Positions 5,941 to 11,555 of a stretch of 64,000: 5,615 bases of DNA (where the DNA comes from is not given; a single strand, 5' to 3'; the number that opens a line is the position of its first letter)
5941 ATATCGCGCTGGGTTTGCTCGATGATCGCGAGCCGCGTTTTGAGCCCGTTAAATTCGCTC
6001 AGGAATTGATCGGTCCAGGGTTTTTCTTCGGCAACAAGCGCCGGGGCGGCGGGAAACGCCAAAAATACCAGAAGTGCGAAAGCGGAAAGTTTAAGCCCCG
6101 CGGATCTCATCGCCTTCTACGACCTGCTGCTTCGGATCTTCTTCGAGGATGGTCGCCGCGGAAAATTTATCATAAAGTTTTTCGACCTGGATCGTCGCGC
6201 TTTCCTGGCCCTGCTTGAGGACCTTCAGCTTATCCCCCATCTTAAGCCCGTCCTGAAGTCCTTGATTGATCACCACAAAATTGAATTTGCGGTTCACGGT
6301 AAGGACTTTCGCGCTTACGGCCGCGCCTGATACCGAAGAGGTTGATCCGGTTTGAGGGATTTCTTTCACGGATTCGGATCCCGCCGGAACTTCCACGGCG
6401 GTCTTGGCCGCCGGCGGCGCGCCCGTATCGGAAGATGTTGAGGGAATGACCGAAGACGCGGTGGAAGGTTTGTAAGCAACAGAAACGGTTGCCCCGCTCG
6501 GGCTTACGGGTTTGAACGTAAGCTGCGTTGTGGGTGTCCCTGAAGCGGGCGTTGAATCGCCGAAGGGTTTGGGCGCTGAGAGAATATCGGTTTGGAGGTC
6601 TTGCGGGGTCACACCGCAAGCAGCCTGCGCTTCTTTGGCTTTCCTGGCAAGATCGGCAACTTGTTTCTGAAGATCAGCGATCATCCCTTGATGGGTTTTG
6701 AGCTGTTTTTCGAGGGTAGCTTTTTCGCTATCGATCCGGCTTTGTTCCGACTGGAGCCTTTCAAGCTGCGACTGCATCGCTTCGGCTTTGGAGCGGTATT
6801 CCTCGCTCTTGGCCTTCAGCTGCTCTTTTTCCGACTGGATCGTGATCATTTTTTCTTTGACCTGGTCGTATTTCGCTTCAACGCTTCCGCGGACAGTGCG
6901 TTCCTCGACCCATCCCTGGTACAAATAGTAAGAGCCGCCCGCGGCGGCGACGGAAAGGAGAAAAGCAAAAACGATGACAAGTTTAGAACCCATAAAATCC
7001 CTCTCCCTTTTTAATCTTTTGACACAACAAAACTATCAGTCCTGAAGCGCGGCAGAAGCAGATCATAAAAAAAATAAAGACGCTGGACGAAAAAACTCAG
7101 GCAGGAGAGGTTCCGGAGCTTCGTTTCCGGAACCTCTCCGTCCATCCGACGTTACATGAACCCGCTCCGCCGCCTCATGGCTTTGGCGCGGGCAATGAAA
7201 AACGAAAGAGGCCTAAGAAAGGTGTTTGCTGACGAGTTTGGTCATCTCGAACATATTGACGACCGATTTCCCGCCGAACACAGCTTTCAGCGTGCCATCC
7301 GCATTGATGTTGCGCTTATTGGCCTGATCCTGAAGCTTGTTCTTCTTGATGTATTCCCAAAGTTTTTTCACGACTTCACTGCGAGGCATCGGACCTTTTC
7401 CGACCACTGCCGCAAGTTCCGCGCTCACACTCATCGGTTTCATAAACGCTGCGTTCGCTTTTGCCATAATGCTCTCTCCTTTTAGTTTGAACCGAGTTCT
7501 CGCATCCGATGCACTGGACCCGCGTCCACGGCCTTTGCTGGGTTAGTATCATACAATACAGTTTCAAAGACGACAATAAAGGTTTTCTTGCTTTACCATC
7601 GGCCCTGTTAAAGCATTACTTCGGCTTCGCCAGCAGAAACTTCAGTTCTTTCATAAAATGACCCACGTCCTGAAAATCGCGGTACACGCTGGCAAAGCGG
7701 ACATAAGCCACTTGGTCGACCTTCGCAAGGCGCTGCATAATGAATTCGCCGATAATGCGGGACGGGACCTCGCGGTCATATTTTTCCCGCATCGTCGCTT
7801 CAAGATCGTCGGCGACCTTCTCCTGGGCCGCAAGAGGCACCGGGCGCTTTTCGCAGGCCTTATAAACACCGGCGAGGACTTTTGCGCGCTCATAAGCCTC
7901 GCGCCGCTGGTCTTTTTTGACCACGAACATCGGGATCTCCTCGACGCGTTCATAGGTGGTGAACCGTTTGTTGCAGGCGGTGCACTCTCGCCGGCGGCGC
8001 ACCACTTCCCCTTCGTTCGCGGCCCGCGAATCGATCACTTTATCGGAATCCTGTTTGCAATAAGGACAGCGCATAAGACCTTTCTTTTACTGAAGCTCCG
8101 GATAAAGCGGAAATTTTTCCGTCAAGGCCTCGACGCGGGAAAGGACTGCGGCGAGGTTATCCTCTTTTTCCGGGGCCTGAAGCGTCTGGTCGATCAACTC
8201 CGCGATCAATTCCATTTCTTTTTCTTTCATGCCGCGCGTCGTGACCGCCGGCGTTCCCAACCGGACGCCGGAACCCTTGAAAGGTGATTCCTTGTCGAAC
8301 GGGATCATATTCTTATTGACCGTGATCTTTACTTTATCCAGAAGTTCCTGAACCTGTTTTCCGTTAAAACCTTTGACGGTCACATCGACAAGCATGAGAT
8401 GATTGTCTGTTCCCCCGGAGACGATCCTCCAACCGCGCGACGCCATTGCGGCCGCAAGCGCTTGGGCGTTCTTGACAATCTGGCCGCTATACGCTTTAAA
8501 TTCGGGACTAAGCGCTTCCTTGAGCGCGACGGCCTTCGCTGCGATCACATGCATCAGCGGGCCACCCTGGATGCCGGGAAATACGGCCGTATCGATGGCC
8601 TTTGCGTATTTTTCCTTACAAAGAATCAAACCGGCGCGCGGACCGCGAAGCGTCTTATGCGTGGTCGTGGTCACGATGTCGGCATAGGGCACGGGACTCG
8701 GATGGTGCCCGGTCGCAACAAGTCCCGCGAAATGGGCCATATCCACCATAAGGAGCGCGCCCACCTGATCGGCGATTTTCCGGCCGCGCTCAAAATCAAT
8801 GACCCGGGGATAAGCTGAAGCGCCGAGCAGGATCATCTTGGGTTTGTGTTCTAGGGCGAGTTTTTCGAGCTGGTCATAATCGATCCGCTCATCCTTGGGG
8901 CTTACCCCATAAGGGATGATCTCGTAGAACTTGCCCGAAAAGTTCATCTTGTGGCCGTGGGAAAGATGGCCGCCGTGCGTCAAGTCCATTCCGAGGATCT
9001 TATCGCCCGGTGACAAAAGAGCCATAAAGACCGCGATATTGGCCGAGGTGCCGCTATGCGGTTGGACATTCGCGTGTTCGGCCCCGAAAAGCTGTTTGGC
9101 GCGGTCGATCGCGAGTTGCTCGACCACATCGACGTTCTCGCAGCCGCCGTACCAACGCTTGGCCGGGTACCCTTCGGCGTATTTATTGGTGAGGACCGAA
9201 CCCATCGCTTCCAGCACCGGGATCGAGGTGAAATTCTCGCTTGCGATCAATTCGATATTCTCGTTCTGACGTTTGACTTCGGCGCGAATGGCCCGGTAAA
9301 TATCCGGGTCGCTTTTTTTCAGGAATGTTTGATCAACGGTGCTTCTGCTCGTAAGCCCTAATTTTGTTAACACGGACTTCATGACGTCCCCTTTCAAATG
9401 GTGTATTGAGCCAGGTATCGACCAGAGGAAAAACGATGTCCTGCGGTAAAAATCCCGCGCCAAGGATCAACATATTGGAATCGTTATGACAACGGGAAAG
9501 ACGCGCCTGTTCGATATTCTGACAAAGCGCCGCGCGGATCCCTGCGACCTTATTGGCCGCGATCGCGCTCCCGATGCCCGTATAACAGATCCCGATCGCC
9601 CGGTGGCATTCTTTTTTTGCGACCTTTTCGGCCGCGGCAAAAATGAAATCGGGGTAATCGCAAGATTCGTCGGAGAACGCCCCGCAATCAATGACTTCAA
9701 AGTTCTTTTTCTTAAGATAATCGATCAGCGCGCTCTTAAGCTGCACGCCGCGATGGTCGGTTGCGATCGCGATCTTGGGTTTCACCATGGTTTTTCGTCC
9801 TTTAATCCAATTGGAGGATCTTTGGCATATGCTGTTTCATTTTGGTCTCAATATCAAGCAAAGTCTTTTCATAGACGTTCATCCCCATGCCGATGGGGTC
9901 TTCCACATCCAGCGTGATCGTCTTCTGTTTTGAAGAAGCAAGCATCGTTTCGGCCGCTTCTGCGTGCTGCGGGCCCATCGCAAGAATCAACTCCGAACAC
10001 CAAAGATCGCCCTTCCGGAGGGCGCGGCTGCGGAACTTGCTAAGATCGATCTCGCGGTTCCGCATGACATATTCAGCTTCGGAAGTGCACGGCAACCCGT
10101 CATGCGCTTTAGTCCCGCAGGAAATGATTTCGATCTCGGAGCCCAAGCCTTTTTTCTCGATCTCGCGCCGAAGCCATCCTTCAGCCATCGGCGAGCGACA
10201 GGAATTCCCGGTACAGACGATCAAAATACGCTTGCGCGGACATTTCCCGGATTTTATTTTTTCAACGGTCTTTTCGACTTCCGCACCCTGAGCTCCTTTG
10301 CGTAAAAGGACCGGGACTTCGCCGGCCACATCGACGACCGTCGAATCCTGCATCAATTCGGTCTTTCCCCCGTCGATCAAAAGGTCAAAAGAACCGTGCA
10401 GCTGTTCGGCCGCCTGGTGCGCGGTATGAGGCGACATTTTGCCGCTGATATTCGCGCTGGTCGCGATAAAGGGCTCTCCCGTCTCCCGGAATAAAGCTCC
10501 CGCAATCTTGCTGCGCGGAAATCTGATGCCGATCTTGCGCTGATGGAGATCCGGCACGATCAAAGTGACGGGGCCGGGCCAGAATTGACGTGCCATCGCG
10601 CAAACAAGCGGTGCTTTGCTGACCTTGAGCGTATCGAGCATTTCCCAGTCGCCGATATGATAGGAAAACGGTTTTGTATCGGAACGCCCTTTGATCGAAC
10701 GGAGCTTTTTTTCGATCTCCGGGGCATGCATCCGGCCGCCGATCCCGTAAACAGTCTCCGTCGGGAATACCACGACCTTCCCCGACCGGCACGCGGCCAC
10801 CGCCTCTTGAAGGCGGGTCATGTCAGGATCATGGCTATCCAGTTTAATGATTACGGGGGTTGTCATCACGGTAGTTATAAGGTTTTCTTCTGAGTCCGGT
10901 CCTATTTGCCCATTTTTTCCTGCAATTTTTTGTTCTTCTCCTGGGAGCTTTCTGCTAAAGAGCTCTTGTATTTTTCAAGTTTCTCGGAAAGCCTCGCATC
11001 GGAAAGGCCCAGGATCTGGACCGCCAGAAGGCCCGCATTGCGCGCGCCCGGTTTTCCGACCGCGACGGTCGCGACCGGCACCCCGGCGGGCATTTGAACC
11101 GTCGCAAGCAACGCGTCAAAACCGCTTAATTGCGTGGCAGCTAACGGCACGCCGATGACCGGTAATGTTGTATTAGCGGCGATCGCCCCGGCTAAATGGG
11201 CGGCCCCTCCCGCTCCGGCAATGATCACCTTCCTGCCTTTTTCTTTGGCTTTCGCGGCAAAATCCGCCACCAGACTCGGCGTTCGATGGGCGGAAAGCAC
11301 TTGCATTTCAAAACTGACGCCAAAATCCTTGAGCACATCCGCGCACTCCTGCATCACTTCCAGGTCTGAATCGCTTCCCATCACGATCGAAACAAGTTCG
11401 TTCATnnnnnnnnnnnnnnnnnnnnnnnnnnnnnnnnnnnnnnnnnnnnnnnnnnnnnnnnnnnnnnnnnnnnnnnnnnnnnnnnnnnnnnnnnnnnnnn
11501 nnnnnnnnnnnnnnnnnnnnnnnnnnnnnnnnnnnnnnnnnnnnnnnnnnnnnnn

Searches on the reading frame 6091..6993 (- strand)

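Call 29: search_protein_families(library=pfam, proteins=[window:6091-6993:-], max_evalue=0.00001)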
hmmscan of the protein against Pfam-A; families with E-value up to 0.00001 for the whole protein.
window:6091-6993:- (300 aa): 1 family
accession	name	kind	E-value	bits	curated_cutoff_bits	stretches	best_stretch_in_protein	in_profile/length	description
PF10473.14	CENP-F_leu_zip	-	3.7e-06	27.5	34.5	1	41-121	32-112/140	Leucine-rich repeats of kinetochore protein Cenp-F/LEK1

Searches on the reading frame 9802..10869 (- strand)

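Call 29: search_protein_families(library=pfam, proteins=[window:9802-10869:-], max_evalue=0.00001)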
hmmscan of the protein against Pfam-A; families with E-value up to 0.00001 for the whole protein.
window:9802-10869:- (355 aa): 2 families
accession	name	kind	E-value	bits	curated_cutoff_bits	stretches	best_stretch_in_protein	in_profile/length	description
PF01300.24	Sua5_yciO_yrdC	-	6.8e-44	149.9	25.1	1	27-192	3-178/178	Telomere recombination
PF01451.26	LMWPc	-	2e-25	90.1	23.2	1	215-347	1-143/144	Low molecular weight phosphotyrosine protein phosphatase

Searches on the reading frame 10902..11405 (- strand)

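Call 29: search_protein_families(library=pfam, proteins=[window:10902-11405:-], max_evalue=0.00001)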
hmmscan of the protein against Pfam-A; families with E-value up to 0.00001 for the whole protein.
window:10902-11405:- (167 aa): 1 family
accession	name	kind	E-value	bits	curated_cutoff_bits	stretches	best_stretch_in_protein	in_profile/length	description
PF00731.26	AIRC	-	3.5e-62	208.8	30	1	5-152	2-147/148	AIR carboxylase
